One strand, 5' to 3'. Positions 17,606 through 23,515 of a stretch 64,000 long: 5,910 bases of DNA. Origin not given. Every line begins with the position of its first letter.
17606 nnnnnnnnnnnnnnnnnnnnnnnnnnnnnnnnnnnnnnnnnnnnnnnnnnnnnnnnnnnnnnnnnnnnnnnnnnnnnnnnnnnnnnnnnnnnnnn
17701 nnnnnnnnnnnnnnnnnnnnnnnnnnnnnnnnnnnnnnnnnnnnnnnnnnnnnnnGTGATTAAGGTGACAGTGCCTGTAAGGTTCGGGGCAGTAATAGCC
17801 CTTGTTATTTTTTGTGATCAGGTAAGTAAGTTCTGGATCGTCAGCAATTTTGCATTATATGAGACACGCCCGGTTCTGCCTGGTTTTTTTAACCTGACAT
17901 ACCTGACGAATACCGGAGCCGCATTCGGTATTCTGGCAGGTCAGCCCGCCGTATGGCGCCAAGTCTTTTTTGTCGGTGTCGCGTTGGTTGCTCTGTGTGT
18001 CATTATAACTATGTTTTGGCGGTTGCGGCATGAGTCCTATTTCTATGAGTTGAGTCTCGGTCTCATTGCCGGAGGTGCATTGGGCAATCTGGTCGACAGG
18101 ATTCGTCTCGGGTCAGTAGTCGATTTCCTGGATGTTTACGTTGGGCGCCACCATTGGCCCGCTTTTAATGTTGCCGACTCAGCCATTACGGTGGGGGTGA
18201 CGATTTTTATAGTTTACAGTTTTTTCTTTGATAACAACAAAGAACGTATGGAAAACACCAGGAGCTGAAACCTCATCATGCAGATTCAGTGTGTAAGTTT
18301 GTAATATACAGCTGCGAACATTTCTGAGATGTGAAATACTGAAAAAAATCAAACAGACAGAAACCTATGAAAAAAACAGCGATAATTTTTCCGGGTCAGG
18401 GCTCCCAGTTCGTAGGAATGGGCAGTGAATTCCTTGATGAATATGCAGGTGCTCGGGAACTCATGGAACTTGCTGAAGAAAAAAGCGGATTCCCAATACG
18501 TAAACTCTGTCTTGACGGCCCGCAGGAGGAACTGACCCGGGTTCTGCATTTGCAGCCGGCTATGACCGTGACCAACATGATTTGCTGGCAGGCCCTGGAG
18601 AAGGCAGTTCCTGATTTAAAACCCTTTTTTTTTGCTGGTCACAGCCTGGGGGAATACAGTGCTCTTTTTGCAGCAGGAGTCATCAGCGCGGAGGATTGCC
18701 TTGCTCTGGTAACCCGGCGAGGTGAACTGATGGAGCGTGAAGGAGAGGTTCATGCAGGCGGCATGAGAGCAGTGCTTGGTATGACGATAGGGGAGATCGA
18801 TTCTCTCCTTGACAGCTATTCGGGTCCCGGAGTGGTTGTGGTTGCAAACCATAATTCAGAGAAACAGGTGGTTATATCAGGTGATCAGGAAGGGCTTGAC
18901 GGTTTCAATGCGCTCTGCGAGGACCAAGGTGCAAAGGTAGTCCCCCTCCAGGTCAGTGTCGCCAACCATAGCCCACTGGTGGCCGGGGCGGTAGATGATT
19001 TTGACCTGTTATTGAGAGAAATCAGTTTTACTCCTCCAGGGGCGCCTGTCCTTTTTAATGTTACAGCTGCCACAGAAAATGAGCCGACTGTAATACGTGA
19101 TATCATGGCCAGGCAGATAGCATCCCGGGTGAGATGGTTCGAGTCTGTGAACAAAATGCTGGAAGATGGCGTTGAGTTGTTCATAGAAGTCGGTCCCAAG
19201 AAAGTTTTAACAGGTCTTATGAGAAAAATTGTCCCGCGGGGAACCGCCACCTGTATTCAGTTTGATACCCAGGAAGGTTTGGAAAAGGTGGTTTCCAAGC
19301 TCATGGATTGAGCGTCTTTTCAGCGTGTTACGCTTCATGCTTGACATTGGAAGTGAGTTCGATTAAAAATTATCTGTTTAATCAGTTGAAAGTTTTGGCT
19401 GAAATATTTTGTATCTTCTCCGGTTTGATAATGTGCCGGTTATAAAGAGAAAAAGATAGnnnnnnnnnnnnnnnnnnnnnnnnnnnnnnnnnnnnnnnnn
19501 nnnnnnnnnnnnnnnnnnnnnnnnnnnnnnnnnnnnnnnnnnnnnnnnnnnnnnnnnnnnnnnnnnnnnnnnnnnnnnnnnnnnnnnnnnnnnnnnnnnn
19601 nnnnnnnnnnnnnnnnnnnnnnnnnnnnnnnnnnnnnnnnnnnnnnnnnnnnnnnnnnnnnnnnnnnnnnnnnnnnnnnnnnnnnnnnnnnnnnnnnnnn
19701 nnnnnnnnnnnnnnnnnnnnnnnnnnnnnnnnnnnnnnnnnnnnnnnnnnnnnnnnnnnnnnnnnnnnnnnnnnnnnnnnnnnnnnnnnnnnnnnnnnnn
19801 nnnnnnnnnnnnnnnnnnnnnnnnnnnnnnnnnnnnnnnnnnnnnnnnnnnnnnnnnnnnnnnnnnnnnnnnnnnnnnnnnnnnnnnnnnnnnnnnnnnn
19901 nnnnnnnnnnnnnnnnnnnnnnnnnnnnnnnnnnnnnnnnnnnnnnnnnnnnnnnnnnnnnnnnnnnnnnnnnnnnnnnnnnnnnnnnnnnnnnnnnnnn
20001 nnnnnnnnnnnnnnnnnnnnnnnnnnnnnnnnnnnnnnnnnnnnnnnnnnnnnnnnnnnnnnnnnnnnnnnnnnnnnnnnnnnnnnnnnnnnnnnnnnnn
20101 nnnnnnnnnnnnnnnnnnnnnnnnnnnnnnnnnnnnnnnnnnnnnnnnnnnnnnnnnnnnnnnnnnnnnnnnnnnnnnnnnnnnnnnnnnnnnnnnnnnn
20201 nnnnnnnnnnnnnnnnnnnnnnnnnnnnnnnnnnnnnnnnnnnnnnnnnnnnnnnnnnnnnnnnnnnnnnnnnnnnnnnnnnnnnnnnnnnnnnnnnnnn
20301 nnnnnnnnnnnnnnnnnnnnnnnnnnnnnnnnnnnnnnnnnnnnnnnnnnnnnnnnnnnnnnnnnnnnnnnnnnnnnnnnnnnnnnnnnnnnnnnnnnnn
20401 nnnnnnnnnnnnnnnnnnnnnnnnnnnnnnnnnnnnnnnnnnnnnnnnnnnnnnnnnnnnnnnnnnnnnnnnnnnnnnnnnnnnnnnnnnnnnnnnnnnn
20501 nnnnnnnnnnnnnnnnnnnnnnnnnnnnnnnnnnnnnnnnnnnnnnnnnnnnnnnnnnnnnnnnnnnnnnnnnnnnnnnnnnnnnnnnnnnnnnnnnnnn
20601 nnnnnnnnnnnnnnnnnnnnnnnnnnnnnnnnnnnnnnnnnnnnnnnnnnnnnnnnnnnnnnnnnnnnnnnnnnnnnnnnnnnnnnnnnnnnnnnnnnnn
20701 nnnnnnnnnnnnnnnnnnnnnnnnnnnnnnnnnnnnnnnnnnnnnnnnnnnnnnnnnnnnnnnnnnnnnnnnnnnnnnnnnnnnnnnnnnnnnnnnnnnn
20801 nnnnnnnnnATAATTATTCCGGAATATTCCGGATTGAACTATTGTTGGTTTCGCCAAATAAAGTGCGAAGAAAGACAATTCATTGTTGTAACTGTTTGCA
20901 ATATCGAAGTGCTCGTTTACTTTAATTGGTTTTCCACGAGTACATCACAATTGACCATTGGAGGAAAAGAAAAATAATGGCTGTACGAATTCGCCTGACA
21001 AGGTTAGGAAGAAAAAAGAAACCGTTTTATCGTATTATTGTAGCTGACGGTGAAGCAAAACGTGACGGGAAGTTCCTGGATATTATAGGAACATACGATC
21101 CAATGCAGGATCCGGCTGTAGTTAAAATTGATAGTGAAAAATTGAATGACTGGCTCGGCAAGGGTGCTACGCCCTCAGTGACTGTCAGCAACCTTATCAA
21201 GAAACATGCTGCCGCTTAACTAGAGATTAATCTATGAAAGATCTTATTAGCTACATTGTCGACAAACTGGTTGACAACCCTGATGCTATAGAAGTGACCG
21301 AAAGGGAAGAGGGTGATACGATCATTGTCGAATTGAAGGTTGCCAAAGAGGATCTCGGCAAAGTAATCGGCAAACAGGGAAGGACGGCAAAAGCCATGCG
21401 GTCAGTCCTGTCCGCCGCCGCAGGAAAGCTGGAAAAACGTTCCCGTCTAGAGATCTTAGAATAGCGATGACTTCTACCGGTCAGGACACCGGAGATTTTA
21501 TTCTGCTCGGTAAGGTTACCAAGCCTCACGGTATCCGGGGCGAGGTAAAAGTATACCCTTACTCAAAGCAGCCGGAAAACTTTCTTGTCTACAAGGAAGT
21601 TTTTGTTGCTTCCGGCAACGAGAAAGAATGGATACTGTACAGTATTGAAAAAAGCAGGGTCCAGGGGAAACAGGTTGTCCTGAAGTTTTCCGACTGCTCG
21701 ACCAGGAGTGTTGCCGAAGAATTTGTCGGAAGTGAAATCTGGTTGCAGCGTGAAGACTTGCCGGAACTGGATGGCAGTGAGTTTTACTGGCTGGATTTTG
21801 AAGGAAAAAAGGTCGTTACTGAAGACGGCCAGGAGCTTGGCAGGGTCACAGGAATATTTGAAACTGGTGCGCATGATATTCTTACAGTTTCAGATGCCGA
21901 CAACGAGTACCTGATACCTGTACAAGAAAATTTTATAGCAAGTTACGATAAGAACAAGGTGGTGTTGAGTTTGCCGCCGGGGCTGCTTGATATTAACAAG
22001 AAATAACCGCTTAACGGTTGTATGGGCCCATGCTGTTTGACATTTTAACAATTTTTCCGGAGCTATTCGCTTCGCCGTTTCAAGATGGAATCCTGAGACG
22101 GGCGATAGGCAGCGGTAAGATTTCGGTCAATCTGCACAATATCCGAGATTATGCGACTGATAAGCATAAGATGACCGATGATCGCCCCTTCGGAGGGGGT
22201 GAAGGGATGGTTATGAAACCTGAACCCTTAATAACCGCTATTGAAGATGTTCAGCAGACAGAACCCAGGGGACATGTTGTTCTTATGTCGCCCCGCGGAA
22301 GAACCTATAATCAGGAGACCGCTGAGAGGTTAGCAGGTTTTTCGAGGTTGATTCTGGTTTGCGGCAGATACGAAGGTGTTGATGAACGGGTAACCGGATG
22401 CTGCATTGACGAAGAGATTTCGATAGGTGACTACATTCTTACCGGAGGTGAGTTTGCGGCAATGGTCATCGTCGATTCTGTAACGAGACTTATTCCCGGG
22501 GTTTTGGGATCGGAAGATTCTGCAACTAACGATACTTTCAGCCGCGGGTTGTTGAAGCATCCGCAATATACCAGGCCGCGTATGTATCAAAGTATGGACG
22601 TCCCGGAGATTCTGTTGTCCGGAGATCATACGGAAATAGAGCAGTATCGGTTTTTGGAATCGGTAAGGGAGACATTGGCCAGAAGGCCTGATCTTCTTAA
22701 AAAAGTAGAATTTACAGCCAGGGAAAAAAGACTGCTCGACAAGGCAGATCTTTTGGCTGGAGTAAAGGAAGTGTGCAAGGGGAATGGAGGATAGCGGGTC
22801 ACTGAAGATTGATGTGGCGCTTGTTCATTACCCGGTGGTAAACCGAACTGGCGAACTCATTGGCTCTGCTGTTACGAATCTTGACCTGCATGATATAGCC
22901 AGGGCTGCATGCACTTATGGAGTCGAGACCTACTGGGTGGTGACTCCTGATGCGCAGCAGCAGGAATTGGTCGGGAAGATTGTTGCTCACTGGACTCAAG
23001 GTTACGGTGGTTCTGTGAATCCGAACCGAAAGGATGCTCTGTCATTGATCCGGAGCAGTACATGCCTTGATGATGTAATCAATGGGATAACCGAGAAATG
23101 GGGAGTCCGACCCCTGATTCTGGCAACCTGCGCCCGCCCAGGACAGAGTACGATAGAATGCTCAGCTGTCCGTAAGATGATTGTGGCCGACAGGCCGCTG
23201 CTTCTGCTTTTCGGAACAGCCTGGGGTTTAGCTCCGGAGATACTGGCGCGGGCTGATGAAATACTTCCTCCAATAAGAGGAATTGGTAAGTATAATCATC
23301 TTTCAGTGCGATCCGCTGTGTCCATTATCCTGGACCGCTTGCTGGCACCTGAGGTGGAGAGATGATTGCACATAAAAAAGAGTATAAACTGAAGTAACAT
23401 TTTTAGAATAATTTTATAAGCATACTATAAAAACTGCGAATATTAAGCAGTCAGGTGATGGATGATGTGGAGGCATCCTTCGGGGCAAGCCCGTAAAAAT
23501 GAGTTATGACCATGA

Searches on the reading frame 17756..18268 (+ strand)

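Call 61: search_protein_families(library=pfam, proteins=[window:17756-18268:+], max_evalue=0.00001)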
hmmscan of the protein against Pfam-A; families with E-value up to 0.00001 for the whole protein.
window:17756-18268:+ (170 aa): 1 family
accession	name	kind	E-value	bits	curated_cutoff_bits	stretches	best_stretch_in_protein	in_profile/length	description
PF01252.23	Peptidase_A8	-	8e-45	153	25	1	13-157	1-142/142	Signal peptidase (SPase) II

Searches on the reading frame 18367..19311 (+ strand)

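Call 61: search_protein_families(library=pfam, proteins=[window:18367-19311:+], max_evalue=0.00001)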
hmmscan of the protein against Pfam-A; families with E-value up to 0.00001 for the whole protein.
window:18367-19311:+ (314 aa): 1 family
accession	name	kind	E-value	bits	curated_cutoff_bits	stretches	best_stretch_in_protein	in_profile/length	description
PF00698.26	Acyl_transf_1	-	2.2e-37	129.7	32.7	1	7-286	3-276/319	Acyl transferase domain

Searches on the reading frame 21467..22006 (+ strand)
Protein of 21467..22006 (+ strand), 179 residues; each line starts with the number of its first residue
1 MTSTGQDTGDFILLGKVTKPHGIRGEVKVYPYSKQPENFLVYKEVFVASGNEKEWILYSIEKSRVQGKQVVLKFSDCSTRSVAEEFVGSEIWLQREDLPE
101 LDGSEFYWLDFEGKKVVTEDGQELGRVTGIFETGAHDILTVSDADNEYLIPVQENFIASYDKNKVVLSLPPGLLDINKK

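Call 61: search_protein_families(library=pfam, proteins=[window:21467-22006:+], max_evalue=0.00001)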
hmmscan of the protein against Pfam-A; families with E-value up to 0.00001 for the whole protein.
window:21467-22006:+ (179 aa): 3 families
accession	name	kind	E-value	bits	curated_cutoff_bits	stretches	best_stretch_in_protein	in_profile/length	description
PF01782.24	RimM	-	8.5e-25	87.3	23.5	1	14-97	2-84/84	RimM N-terminal domain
PF24986.1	PRC_RimM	-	4.6e-13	49.1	27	1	108-173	1-69/69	RimM PRC barrel domain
PF05239.21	PRC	-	7.4e-08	32.7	21.2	1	105-164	3-68/78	PRC-barrel domain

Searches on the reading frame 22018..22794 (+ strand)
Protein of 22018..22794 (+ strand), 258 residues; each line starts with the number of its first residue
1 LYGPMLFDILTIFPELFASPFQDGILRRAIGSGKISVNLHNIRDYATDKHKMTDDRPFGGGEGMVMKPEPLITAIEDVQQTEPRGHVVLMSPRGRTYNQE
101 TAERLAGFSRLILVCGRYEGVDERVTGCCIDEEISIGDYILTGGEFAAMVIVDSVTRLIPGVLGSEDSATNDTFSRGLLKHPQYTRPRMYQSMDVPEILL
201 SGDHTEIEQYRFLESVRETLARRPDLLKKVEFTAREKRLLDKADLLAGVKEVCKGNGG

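Call 61: search_protein_families(library=pfam, proteins=[window:22018-22794:+], max_evalue=0.00001)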
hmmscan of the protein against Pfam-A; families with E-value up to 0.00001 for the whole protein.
window:22018-22794:+ (258 aa): 1 family
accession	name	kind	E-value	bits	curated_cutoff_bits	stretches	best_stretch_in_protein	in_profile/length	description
PF01746.26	tRNA_m1G_MT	-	6.8e-57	192.8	27.3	1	28-224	3-195/195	tRNA (Guanine-1)-methyltransferase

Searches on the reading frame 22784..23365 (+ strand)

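Call 61: search_protein_families(library=pfam, proteins=[window:22784-23365:+], max_evalue=0.00001)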
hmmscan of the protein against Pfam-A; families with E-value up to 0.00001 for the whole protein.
window:22784-23365:+ (193 aa): 1 family
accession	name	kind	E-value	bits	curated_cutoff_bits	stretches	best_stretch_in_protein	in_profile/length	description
PF09936.14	Methyltrn_RNA_4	-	1.6e-72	243.7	22.6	1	9-187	2-181/182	SAM-dependent RNA methyltransferase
